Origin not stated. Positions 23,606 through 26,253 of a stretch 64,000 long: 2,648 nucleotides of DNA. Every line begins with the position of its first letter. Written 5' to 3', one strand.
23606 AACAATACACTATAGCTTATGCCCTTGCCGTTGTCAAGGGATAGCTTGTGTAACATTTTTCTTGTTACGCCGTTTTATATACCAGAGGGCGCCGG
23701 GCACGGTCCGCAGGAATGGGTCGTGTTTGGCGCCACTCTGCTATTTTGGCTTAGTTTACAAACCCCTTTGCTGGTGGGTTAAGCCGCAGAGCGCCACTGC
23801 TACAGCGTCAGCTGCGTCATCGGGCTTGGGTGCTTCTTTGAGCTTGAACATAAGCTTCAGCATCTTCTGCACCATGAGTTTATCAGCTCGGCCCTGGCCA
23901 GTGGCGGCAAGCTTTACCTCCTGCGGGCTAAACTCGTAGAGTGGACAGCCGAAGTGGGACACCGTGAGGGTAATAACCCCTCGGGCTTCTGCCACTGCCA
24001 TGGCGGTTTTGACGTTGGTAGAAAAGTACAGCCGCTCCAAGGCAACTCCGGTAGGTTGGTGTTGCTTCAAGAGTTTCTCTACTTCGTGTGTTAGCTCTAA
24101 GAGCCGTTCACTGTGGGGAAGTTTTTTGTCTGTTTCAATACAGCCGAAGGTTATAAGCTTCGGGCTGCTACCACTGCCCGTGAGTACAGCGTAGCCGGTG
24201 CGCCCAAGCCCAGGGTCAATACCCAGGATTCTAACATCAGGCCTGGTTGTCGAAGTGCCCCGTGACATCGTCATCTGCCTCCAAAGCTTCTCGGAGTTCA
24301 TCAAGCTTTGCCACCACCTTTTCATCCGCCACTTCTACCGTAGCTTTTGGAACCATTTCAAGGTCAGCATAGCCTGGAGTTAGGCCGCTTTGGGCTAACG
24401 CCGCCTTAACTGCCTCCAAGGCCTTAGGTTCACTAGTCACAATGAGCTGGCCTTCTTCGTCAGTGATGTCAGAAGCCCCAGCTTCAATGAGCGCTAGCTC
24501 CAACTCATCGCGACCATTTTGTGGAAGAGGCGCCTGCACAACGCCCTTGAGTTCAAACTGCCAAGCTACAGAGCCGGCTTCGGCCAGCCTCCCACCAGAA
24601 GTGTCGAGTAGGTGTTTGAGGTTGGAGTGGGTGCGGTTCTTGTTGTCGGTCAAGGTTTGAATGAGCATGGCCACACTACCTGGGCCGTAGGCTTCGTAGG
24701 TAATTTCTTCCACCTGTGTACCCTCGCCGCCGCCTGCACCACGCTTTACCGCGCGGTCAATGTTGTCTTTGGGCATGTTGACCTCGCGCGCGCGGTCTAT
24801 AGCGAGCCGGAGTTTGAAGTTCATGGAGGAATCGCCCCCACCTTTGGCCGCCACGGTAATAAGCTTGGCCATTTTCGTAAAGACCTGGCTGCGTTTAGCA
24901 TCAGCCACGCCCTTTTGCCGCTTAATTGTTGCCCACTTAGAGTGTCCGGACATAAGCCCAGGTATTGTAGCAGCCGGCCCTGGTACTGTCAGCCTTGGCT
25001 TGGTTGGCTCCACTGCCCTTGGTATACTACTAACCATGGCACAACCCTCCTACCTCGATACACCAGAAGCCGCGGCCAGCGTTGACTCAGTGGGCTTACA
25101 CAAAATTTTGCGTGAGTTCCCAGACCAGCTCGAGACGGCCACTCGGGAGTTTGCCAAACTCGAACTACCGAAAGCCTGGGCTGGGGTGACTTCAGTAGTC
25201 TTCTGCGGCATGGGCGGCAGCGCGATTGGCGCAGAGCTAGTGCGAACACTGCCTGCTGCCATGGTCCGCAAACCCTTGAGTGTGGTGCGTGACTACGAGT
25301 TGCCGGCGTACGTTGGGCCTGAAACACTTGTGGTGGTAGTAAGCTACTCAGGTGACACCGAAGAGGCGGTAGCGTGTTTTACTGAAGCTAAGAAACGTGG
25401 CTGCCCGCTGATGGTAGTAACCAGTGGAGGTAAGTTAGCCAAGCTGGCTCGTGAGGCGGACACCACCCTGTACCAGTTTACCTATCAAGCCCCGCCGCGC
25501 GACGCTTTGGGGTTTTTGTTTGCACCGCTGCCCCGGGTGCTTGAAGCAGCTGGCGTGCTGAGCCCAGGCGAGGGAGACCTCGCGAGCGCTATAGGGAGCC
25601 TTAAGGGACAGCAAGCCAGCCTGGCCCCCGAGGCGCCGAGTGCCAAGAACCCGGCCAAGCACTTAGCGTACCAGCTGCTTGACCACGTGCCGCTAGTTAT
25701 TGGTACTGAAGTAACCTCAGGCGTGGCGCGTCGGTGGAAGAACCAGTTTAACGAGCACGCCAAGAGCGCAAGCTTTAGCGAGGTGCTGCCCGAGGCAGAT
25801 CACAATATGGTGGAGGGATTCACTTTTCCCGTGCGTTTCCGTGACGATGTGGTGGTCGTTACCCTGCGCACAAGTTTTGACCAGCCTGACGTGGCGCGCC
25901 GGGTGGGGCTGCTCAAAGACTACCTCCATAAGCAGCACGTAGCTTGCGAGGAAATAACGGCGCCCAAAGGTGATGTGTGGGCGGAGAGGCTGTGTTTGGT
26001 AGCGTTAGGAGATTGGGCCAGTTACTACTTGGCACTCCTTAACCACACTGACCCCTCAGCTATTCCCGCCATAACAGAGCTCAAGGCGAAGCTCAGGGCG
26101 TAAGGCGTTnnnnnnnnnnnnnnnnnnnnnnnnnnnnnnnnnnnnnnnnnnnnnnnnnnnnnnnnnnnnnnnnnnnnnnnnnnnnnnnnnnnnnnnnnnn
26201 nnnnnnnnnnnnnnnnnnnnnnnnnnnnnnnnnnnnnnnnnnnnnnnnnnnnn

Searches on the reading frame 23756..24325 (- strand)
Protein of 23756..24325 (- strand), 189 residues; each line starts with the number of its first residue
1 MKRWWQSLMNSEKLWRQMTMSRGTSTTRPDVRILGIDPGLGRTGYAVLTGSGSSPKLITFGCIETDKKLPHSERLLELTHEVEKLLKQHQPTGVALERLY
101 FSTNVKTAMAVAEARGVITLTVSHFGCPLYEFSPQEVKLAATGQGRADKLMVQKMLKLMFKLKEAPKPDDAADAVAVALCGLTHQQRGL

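Call 53: search_protein_families(library=pfam, proteins=[window:23756-24325:-], max_evalue=0.01)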
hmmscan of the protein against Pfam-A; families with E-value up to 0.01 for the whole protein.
window:23756-24325:- (189 aa): 1 family
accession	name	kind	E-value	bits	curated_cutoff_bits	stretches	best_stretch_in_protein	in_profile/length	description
PF02075.23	RuvC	-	2.3e-44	151.3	22.2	1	33-180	1-147/148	Crossover junction endodeoxyribonuclease RuvC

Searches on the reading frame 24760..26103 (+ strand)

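Call 7: search_protein_families(library=pfam, proteins=[window:24760-26103:+], max_evalue=0.1)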
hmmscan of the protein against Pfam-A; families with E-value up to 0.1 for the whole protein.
window:24760-26103:+ (447 aa): 3 families
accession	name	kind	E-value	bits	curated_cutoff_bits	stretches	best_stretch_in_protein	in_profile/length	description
PF10432.14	bact-PGI_C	-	1.8e-41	142.1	24.5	1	296-445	2-151/151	Bacterial phospho-glucose isomerase C-terminal SIS domain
PF01380.27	SIS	-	9.3e-07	29.2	25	1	145-238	7-103/131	SIS domain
PF13580.11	SIS_2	-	0.00089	19.7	27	1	187-222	103-138/138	SIS domain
